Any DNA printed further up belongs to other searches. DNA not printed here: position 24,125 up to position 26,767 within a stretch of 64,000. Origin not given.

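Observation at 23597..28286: Methanogen-type HdrA embedded in a TusA / DsrE / GcvH-like / DsrEFH sulfur-relay gene set, with no HdrBC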

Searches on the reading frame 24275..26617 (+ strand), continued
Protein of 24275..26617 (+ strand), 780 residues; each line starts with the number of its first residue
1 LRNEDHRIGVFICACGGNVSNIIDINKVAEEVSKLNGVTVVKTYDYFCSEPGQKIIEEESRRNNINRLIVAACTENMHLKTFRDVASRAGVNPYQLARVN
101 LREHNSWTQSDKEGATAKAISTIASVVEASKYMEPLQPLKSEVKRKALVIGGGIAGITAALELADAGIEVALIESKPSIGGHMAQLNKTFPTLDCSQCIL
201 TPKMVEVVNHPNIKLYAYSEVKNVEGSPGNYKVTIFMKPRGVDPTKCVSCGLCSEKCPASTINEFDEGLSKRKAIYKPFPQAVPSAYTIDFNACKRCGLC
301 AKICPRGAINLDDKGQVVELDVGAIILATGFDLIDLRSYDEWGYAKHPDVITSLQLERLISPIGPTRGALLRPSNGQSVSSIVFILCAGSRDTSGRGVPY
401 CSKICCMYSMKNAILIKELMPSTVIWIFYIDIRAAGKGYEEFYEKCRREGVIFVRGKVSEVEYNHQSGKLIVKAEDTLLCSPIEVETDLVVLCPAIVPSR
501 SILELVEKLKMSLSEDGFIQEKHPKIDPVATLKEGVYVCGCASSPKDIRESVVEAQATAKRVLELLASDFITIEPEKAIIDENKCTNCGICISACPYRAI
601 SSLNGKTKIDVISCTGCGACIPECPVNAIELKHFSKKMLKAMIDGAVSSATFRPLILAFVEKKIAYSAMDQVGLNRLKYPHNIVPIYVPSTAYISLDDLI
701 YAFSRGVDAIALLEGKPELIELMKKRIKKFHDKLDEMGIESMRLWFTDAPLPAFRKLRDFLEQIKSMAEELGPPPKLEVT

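Call 43: find_encoding_contigs(protein=P0085, flank=8000, max_places=2)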
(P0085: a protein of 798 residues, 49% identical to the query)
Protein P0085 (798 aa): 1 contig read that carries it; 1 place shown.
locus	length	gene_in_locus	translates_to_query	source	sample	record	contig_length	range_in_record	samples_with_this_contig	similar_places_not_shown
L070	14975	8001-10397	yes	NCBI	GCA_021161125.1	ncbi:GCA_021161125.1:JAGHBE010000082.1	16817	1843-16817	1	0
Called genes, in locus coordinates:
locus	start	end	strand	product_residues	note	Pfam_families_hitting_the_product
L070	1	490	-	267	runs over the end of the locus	PF01145:Band_7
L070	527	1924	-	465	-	PF25145:NfeD1b_N, PF24961:NfeD_membrane, PF01957:NfeD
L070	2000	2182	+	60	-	-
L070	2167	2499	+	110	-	PF02597:ThiS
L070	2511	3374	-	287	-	PF05681:Fumerase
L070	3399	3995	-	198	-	PF05683:Fumerase_C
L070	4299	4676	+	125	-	PF13534:Fer4_17, PF13183:Fer4_8, PF13187:Fer4_9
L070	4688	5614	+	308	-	PF02754:CCG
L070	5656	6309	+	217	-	PF13534:Fer4_17 (faint), PF00037:Fer4 (faint), PF13237:Fer4_10, PF12838:Fer4_7, PF13183:Fer4_8 (weak), PF13187:Fer4_9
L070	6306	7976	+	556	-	PF00890:FAD_binding_2, PF01266:DAO (faint), PF07992:Pyr_redox_2 (faint)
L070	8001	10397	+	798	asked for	PF00890:FAD_binding_2, PF12831:FAD_oxidored, PF12838:Fer4_7, PF13183:Fer4_8, PF13187:Fer4_9, PF00037:Fer4, PF12838:Fer4_7, PF02662:FlpD, +15 more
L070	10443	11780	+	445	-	PF00390:malic, PF03949:Malic_M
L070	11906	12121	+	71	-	-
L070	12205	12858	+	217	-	PF01865:PhoU_div, PF01895:PhoU (faint)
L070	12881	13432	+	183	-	PF02778:tRNA_int_endo_N, PF01974:tRNA_int_endo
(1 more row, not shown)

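Call 44: find_encoding_contigs(protein=P0032, flank=8000, max_places=2)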
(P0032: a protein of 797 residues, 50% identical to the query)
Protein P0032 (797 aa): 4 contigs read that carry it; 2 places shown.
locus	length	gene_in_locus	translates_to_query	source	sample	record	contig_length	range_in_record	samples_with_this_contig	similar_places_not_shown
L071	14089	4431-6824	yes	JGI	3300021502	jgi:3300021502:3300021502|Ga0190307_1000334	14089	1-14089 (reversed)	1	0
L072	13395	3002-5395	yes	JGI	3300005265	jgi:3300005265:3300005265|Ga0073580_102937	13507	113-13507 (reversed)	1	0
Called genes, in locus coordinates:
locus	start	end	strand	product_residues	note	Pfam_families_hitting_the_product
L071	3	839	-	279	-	?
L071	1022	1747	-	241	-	PF01973:MptE-like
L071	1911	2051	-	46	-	-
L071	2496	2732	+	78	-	-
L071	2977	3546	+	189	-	PF12797:Fer4_2 (faint), PF13237:Fer4_10, PF12838:Fer4_7, PF13183:Fer4_8, PF13187:Fer4_9, PF13484:Fer4_16 (weak), PF13534:Fer4_17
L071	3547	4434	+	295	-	PF02754:CCG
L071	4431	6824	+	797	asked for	PF00890:FAD_binding_2, PF01134:GIDA (weak), PF01266:DAO (weak), PF12831:FAD_oxidored, PF13450:NAD_binding_8, PF13183:Fer4_8, PF13187:Fer4_9, PF02662:FlpD, +13 more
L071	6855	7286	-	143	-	PF01597:GCV_H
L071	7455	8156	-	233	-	PF13412:HTH_24 (faint)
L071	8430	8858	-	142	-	PF13905:Thioredoxin_8 (faint), PF04756:OST3_OST6 (weak), PF00085:Thioredoxin, PF13098:Thioredoxin_2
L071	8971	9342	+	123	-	PF01978:TrmB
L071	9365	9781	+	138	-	PF02629:CoA_binding, PF13380:CoA_binding_2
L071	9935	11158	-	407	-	PF00155:Aminotran_1_2, PF00266:Aminotran_5, PF01212:Beta_elim_lyase (weak), PF01041:DegT_DnrJ_EryC1, PF01053:Cys_Met_Meta_PP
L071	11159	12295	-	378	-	-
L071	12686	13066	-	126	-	PF01592:NifU_N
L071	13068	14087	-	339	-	?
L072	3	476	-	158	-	?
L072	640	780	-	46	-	-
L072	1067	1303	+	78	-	-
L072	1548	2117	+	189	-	PF12797:Fer4_2 (faint), PF13237:Fer4_10, PF12838:Fer4_7, PF13183:Fer4_8, PF13187:Fer4_9, PF13484:Fer4_16 (weak), PF13534:Fer4_17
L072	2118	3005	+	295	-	PF02754:CCG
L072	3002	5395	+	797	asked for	PF00890:FAD_binding_2, PF01134:GIDA (weak), PF01266:DAO (weak), PF12831:FAD_oxidored, PF13450:NAD_binding_8, PF13183:Fer4_8, PF13187:Fer4_9, PF02662:FlpD, +13 more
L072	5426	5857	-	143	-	PF01597:GCV_H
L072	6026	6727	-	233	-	PF13412:HTH_24 (faint)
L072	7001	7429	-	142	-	PF13905:Thioredoxin_8 (faint), PF04756:OST3_OST6 (weak), PF00085:Thioredoxin, PF13098:Thioredoxin_2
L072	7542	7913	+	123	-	PF01978:TrmB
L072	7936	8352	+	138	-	PF02629:CoA_binding, PF13380:CoA_binding_2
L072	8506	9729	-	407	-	PF00155:Aminotran_1_2, PF00266:Aminotran_5, PF01212:Beta_elim_lyase (weak), PF01041:DegT_DnrJ_EryC1, PF01053:Cys_Met_Meta_PP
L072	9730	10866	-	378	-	-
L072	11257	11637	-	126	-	PF01592:NifU_N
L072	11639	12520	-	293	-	PF00266:Aminotran_5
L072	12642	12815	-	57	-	PF00266:Aminotran_5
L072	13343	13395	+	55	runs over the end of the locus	?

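Call 58: search_protein_families(library=ncbifam, proteins=[L071:6855-7286:-], max_evalue=1e-8)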
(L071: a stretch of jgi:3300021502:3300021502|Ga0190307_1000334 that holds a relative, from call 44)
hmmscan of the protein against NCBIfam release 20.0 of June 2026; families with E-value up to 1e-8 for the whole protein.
L071:6855-7286:- (143 aa): 4 families
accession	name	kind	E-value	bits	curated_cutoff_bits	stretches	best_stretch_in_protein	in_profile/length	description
NF002270.0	PRK01202.1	subfamily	2.8e-39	133.9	117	1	7-128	2-123/129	glycine cleavage system protein GcvH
TIGR00527.1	gcvH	equivalog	3e-29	101.7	115.85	1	9-129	2-123/129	glycine cleavage system protein GcvH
TIGR03077.1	not_gcvH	equivalog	7.3e-16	58.2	144.05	1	14-110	1-98/110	glycine cleavage protein H-like protein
NF045810.1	GcvH_rel_desulf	equivalog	2.1e-13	50.3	150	1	8-123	11-127/167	GcvH-related protein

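Call 61: find_homologous_proteins(query=L001:12347-13234:+, max_evalue=1e-30)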
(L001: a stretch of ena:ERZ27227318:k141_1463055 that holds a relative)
Query L001:12347-13234:+ (296 aa): 2740 proteins with E <= 1e-30 among 4723 candidates; the best 120 are listed.
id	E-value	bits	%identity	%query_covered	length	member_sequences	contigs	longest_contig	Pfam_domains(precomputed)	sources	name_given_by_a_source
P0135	2.5e-197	672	99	100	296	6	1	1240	PF02754.22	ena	-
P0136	4.2e-156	537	75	100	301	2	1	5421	PF02754.22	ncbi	-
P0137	6.9e-103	362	53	99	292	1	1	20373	PF02754.22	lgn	-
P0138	8.6e-103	362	52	98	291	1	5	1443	PF02754.22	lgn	-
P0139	3.2e-102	360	51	98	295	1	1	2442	PF02754.22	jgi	jgi:heterodisulfide reductase subunit B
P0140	7.3e-102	359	53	98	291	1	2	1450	PF02754.22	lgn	-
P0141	1.7e-101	358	51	98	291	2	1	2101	PF02754.22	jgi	-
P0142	2.0e-101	357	52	98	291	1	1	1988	PF02754.22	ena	-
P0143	5.3e-101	356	52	98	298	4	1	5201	PF02754.22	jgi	jgi:heterodisulfide reductase subunit B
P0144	8.1e-101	355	52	98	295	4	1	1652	PF02754.22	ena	-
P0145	1.1e-100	355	52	98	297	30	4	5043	PF02754.22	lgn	-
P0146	1.4e-100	355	53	98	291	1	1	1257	PF02754.22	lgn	-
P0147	1.7e-100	354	53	99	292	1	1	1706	PF02754.22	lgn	-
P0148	4.3e-100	353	52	98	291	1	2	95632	PF02754.22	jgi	-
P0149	7.0e-100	352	51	98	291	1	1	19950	PF02754.22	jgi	-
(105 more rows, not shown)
